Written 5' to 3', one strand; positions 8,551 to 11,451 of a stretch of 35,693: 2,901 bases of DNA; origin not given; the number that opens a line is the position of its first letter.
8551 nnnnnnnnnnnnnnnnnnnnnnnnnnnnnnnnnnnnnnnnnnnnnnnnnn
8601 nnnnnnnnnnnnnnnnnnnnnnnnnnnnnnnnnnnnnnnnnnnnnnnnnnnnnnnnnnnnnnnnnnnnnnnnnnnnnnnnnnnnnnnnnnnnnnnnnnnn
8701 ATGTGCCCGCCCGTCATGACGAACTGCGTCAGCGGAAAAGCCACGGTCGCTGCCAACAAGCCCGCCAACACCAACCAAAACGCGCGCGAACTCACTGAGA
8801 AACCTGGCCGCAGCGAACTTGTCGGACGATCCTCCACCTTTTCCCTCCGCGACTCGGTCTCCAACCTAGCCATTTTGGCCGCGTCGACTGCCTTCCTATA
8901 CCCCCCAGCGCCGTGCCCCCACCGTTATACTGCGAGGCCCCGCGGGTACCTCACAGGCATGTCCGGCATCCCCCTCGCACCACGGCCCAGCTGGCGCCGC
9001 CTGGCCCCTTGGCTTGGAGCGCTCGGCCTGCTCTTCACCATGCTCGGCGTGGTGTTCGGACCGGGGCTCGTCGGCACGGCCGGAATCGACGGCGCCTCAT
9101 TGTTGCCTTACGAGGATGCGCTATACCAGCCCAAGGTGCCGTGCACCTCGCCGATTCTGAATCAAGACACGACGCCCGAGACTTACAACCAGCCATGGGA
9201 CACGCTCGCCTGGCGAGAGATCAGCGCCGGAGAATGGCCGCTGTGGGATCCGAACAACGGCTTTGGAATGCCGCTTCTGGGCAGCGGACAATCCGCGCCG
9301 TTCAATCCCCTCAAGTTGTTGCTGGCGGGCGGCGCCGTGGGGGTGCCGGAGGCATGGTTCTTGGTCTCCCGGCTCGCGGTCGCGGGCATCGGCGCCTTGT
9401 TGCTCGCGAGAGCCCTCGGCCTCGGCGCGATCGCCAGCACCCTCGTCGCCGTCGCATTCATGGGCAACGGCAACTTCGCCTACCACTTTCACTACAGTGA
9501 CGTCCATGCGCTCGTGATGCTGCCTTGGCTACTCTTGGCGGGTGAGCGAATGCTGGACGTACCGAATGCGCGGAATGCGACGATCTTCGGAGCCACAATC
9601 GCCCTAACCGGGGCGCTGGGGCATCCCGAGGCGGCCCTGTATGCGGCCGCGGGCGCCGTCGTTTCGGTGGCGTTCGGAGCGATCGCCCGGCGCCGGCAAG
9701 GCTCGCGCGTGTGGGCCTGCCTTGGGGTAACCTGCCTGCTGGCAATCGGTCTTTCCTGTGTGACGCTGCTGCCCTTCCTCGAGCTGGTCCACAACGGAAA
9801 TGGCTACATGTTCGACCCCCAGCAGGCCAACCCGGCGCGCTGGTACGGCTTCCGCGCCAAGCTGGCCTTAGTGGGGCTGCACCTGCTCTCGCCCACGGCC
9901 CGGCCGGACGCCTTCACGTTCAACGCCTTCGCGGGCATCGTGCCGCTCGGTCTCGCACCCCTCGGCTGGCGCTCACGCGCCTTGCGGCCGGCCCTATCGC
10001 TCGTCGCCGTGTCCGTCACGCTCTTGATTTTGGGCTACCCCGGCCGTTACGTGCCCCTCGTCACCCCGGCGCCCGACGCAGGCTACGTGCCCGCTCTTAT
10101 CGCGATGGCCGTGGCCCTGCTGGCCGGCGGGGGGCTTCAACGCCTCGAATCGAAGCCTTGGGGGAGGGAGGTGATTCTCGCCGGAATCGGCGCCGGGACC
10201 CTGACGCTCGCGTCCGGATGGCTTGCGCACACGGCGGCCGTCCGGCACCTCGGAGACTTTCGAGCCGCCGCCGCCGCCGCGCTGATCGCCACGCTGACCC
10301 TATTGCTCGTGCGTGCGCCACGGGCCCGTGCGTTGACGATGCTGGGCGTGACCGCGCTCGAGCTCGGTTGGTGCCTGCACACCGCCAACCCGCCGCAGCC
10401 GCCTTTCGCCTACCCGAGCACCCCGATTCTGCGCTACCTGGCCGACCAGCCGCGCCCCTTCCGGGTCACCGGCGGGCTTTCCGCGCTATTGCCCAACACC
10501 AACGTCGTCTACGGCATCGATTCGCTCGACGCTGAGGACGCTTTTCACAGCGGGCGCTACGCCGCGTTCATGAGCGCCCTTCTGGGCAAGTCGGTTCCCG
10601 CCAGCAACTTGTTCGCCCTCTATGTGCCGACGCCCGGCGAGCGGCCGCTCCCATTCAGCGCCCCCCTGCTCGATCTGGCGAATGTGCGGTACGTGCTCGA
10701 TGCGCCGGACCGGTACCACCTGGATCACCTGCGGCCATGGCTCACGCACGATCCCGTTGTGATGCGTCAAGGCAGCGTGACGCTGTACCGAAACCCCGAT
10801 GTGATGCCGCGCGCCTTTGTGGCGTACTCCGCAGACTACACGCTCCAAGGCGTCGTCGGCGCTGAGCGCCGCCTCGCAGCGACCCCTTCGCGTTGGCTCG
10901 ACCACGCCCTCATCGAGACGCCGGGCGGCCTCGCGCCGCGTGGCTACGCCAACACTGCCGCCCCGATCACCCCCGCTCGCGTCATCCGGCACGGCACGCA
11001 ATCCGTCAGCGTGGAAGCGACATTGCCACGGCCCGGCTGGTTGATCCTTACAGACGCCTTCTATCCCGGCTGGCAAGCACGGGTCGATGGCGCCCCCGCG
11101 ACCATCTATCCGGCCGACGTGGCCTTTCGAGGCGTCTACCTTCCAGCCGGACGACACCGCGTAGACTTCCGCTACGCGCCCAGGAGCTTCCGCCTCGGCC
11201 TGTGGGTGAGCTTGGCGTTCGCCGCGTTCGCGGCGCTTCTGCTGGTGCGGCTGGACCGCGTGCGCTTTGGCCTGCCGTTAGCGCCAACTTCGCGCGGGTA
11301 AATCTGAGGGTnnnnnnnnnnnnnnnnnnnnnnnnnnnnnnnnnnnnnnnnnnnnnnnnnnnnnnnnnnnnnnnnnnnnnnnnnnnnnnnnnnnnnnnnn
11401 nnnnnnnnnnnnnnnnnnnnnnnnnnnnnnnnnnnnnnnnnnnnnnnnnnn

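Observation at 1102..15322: Divergent envelope-glycan locus pairing a lipid-carrier sugar-activation module with four GT-C-like membrane proteins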

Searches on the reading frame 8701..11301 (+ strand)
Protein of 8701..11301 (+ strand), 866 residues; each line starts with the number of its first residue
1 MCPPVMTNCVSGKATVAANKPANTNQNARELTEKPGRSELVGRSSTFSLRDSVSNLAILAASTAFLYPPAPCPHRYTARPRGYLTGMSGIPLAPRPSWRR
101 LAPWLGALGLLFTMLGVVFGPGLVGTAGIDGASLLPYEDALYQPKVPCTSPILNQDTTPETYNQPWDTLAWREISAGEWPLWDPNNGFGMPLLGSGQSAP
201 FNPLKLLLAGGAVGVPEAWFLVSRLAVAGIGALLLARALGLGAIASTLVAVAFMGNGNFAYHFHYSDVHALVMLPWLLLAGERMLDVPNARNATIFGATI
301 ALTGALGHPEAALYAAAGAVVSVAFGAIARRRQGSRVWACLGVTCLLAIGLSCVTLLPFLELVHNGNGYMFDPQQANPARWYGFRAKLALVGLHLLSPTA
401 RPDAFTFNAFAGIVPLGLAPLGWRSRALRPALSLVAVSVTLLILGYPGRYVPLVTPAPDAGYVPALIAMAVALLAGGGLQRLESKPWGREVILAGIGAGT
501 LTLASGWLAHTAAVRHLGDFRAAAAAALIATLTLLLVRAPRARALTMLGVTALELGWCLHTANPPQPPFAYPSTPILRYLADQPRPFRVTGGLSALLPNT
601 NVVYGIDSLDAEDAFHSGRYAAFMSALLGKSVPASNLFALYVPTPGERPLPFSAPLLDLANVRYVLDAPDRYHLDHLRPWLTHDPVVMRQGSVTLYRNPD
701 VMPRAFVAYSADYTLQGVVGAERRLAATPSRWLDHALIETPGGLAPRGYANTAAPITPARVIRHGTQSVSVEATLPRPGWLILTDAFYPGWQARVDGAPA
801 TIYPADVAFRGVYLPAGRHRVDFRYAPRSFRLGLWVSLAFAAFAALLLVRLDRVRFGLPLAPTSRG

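Call 3: search_protein_families(library=pfam, proteins=[window:8701-11301:+], max_evalue=0.01)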
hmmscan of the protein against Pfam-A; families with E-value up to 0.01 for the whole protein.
window:8701-11301:+ (866 aa): 1 family
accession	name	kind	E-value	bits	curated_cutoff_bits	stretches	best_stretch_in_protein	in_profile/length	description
PF09586.16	YfhO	-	2.4e-12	46.5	28.5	1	767-837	764-835/835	Bacterial membrane protein YfhO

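Call 4: search_protein_families(library=ncbifam, proteins=[window:8701-11301:+], max_evalue=0.01)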
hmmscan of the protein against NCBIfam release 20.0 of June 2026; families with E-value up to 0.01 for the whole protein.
window:8701-11301:+ (866 aa): 1 family
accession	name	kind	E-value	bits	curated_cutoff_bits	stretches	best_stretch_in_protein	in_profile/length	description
NF047590.1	GlcsyltransPgfM2Strep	equivalog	0.00011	20.5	1500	1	787-839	816-868/884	glycosyltransferase PgfM2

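Call 16: search_solved_structures(query=window:8959-11301:+, max_evalue=10)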
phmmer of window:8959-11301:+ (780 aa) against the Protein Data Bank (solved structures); distinct sequences matched with E-value up to 10: 1.
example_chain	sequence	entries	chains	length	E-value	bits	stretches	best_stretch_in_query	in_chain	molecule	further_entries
9k1u_D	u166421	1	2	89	0.8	11.1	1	701-751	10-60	Serine/threonine protein kinase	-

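Call 38: find_homologous_proteins(query=window:8959-11301:+)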
Query window:8959-11301:+ (780 aa): 155 proteins with E <= 0.001 among 8000 candidates; the best 120 are listed.
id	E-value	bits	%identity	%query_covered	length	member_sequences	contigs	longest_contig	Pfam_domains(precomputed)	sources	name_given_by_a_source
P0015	0.0e+0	1686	100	97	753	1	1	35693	PF09586.17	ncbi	ncbi:MAG TPA: YfhO family protein [Oscillatoriaceae cyanobacterium]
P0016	1.5e-184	634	48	91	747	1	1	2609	PF09586.17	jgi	jgi:hypothetical protein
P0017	1.7e-181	624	48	93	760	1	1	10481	PF09586.17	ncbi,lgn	ncbi:MAG TPA: YfhO family protein [Oscillatoriaceae cyanobacterium]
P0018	1.2e-179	618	46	96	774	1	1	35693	PF09586.17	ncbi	ncbi:MAG TPA: hypothetical protein V6D47_06100 [Oscillatoriaceae cyanobacterium]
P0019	1.4e-163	564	44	93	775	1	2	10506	PF09586.17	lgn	-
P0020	2.5e-120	421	38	94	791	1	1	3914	PF09586.17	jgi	jgi:hypothetical protein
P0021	4.5e-118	414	39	96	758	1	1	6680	PF09586.17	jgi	jgi:hypothetical protein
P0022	1.1e-97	346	45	35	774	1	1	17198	PF09586.17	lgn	-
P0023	1.3e-44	171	38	41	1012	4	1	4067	PF09586.17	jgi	-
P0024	9.8e-36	142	30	88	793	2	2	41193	PF09586.17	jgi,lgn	jgi:hypothetical protein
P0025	9.5e-35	138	34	34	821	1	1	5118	PF09586.17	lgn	-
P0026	5.2e-34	136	29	85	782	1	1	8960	PF09586.17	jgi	jgi:membrane protein YfhO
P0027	1.4e-33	134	35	21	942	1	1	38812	PF09586.17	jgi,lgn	-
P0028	3.4e-31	127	41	22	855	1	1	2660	PF09586.17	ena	-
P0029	6.2e-28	116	31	36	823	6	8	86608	PF09586.17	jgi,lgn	jgi:Bacterial membrane protein YfhO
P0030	1.8e-27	114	30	35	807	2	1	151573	PF09586.17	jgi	-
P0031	3.1e-27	113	30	34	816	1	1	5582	PF09586.17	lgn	-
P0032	5.7e-27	113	31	34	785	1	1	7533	PF09586.17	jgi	jgi:hypothetical protein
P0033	9.7e-27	112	38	21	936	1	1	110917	PF09586.17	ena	-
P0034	9.6e-26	109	32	27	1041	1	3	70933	PF09586.17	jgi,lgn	jgi:hypothetical protein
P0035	2.2e-25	107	28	84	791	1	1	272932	PF20176.4,PF09586.17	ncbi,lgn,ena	-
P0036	3.1e-25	107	32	34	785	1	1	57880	PF09586.17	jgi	jgi:hypothetical protein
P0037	7.0e-25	106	33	33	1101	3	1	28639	PF13641.13,PF09586.17,PF00535.33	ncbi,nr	ncbi:MAG: glycosyltransferase [Planctomycetes bacterium]|nr:glycosyltransferase [Planctomycetota bac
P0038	2.6e-24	104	31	35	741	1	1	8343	PF09586.17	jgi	jgi:hypothetical protein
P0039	2.7e-24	104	31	34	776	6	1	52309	PF09586.17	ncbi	-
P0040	5.3e-24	103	31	38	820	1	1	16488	PF09586.17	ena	-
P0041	5.8e-24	103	27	36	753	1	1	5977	PF09586.17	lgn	-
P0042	2.9e-23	100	31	21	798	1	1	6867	PF20176.4,PF09586.17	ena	-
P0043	6.0e-23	99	27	36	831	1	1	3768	PF09586.17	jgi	jgi:hypothetical protein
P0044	1.3e-22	98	32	34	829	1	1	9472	PF09586.17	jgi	jgi:hypothetical protein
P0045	2.6e-22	97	37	10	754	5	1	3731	PF09586.17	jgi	jgi:hypothetical protein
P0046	3.5e-22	97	32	35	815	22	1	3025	PF09586.17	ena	-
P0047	4.4e-22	96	27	93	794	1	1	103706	PF20176.4,PF09586.17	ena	-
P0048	1.7e-21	95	32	19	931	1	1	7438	PF09586.17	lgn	-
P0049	1.7e-21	94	32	20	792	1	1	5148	PF09586.17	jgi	jgi:Bacterial membrane protein YfhO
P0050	1.9e-21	94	26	34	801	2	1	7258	PF09586.17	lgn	-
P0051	3.4e-21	93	32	20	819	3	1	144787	PF09586.17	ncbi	-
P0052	5.2e-21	93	33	18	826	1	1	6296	PF09586.17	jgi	jgi:hypothetical protein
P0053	1.1e-20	92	26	91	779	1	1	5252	PF09586.17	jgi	jgi:hypothetical protein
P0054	2.9e-20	90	30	32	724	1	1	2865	PF09586.17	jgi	jgi:hypothetical protein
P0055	3.8e-20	90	30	34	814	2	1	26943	PF09586.17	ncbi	-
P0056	4.4e-20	90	32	35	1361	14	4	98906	PF01943.23,PF09586.17,PF13440.12,PF03023.20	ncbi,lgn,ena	-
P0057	4.7e-20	90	27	31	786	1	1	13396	PF09586.17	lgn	-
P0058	7.5e-20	89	31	46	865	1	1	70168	PF09586.17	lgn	-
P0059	8.0e-20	89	29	32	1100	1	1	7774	PF13847.13,PF13489.13,PF02353.27,PF05175.21,PF13649.13,PF09586.17,PF08241.19,PF08242.19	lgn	-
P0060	1.3e-19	88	30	22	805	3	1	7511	PF09586.17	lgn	-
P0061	1.5e-19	88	35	19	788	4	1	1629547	PF09586.17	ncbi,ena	-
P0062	3.1e-19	87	32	31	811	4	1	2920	PF09586.17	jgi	jgi:hypothetical protein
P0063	3.4e-19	87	34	33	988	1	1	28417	PF09586.17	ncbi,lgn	-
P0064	4.0e-19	87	32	39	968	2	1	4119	PF09586.17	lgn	-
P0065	9.2e-19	85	36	22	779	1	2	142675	PF09586.17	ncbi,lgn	ncbi:MAG: YfhO family protein [Vicinamibacteria bacterium]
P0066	2.9e-18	84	34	18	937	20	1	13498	PF09586.17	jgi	jgi:hypothetical protein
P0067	7.2e-18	82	33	35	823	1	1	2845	PF20176.4,PF09586.17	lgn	-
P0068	8.1e-18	82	37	25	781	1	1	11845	PF09586.17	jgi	jgi:hypothetical protein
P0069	8.4e-18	82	31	33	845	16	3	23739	PF09586.17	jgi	jgi:hypothetical protein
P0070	1.0e-17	82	28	48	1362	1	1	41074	PF01943.23,PF09586.17,PF13440.12,PF03023.20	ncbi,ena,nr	ncbi:MAG: oligosaccharide flippase family protein [Chloroflexi bacterium]|nr:oligosaccharide flippas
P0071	1.1e-17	82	42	17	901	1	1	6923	PF09586.17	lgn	-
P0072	2.2e-17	81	31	28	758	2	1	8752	PF09586.17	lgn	-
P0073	3.4e-17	80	45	10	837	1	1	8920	PF09586.17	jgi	jgi:hypothetical protein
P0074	6.4e-17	79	30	29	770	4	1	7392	PF09586.17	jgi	jgi:hypothetical protein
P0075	7.5e-17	79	44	10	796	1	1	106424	PF09586.17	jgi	-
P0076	7.7e-17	79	31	30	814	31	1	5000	PF09586.17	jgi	jgi:hypothetical protein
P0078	2.0e-16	78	32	26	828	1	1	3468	PF09586.17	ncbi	ncbi:MAG: YfhO family protein [Candidatus Latescibacterota bacterium]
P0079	2.1e-16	78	33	23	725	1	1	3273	PF09586.17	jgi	jgi:hypothetical protein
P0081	5.6e-16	76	31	33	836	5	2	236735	PF09586.17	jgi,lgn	jgi:hypothetical protein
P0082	1.2e-15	75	33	21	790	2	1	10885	PF09586.17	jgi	jgi:hypothetical protein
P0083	1.3e-15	75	41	18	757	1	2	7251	PF09586.17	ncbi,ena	-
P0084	1.6e-15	75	29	35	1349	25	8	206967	PF01943.23,PF09586.17,PF13440.12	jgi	jgi:O-antigen/teichoic acid export membrane protein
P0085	9.4e-15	72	36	21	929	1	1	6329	PF09586.17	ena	-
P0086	9.8e-15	72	32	24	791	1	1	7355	PF09586.17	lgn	-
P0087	1.3e-14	72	26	16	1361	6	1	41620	PF01943.23,PF09586.17,PF13440.12,PF03023.20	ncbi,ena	-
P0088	1.3e-14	72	32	22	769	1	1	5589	PF20176.4,PF09586.17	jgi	jgi:hypothetical protein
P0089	1.3e-14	72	28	40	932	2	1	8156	PF09586.17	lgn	-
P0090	1.6e-14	71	35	18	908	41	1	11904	PF09586.17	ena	-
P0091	3.9e-14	70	35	24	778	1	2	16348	PF09586.17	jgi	jgi:hypothetical protein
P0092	9.3e-14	69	36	21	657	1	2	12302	PF09586.17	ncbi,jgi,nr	ncbi:MAG: YfhO family protein [Deltaproteobacteria bacterium]|nr:YfhO family protein [Deltaproteobac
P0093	9.7e-14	69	33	20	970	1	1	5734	PF09586.17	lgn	-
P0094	1.5e-13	68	29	36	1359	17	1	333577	PF01943.23,PF09586.17,PF13440.12,PF03023.20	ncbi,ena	-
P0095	2.4e-13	68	44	9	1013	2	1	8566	PF09586.17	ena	-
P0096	3.1e-13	67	30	34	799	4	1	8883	PF09586.17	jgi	jgi:hypothetical protein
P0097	4.4e-13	67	26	87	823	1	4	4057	PF09586.17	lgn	-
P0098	4.5e-13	67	27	37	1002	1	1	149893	PF09586.17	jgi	jgi:hypothetical protein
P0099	6.0e-13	66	28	35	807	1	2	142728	PF09586.17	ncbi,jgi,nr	ncbi:MAG TPA: hypothetical protein VGO48_15045 [Conexibacter sp.]|jgi:hypothetical protein|nr:hypoth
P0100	8.8e-13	66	29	31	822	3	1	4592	PF09586.17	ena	-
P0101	1.8e-12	65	32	17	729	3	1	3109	PF09586.17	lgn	-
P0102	3.5e-12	64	29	19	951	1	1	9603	PF09586.17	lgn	-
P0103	5.7e-12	63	39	12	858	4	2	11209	PF09586.17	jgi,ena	-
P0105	6.0e-12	63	37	17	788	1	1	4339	PF09586.17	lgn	-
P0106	6.9e-12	63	35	13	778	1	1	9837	PF09586.17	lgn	-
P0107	8.4e-12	62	44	11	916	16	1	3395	PF09586.17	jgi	jgi:hypothetical protein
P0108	8.9e-12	62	39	18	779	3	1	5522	PF09586.17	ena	-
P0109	1.7e-11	61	30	23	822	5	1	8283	PF09586.17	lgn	-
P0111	2.5e-11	61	-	-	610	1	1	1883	PF09586.17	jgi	jgi:hypothetical protein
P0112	4.0e-11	60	41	10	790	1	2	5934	PF09586.17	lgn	-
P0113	4.3e-11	60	30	27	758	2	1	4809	PF09586.17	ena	-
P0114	6.7e-11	59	26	85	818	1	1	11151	PF09586.17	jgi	jgi:hypothetical protein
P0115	9.2e-11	59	27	40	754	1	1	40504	PF09586.17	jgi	jgi:hypothetical protein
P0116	9.9e-11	59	35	18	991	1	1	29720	PF09586.17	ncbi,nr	ncbi:MAG TPA: YfhO family protein [Pyrinomonadaceae bacterium]|nr:YfhO family protein [Pyrinomonadac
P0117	1.1e-10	59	27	37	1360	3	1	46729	PF01943.23,PF09586.17,PF13440.12,PF03023.20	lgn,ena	-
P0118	1.3e-10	58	25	86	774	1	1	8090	PF09586.17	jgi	jgi:hypothetical protein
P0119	1.7e-10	58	44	9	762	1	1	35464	PF09586.17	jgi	jgi:hypothetical protein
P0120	1.7e-10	58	27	40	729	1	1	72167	PF09586.17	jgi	-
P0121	1.9e-10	58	31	23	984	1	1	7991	PF09586.17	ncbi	-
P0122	2.0e-10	58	27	40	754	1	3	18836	PF09586.17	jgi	jgi:hypothetical protein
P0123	2.0e-10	58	27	40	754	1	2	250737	PF09586.17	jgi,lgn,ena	-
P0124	2.0e-10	58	30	33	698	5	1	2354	PF09586.17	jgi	-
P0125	2.5e-10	58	27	40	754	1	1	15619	PF09586.17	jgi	-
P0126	3.4e-10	57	27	40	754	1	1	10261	PF09586.17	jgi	-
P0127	3.5e-10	57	31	18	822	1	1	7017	PF09586.17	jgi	jgi:hypothetical protein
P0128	4.2e-10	57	40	10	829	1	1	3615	PF09586.17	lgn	-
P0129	5.2e-10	56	28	89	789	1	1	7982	PF09586.17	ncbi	-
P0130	1.3e-9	55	29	31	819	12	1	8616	PF09586.17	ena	-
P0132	1.8e-9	55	36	14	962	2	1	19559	PF09586.17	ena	-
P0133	4.3e-9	53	40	9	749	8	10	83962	PF09586.17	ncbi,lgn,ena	-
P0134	4.7e-9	53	40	10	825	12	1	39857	PF09586.17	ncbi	-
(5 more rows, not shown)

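Call 69: find_encoding_contigs(protein=P0017, flank=10000, max_places=2)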
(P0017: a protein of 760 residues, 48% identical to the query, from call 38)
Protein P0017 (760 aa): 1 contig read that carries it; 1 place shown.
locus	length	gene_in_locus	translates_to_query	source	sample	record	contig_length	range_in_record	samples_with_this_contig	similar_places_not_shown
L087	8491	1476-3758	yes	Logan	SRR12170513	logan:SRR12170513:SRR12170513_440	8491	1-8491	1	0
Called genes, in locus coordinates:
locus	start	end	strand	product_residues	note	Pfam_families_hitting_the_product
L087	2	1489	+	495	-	?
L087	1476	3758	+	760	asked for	PF09586:YfhO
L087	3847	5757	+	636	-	PF27449:LtaS_N, PF00884:Sulfatase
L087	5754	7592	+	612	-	PF13231:PMT_2 (weak), PF27383:SF2091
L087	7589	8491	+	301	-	PF00535:Glycos_transf_2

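Call 70: find_encoding_contigs(protein=P0019, flank=10000, max_places=2)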
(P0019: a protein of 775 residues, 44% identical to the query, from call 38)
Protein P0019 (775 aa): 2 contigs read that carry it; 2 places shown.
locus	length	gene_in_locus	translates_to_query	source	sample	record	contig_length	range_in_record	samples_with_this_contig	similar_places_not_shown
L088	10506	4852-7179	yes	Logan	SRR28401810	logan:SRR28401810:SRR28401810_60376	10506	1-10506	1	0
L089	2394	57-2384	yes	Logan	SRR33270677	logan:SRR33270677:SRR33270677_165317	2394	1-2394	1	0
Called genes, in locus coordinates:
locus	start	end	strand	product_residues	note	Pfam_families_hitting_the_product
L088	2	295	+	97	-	?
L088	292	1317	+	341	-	PF00535:Glycos_transf_2, PF10111:Glyco_tranf_2_2, PF13641:Glyco_tranf_2_3, PF13632:Glyco_trans_2_3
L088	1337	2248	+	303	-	PF00535:Glycos_transf_2, PF13641:Glyco_tranf_2_3 (faint)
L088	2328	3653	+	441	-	-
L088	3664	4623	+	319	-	PF00685:Sulfotransfer_1, PF13469:Sulfotransfer_3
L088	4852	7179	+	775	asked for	PF09586:YfhO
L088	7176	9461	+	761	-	PF09586:YfhO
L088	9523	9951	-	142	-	PF09394:Inhibitor_I42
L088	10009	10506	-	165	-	?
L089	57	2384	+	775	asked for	PF09586:YfhO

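Call 71: find_encoding_contigs(protein=P0022, flank=10000, max_places=2)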
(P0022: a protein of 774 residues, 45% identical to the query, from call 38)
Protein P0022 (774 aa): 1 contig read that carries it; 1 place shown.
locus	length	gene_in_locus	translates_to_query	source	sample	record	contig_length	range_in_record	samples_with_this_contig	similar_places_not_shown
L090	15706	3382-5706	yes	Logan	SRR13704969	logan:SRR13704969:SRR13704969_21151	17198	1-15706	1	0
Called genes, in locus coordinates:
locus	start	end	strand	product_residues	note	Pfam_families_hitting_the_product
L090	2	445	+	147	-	?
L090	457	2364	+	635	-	PF13522:GATase_6, PF13537:GATase_7, PF00733:Asn_synthase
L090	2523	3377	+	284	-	-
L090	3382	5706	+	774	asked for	PF09586:YfhO (faint)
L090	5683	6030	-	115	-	-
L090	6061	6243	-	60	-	-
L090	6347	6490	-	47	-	-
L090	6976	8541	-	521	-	-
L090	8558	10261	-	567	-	-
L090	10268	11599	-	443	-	-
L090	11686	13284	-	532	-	-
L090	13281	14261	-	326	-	PF01145:Band_7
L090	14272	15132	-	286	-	-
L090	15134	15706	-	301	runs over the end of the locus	-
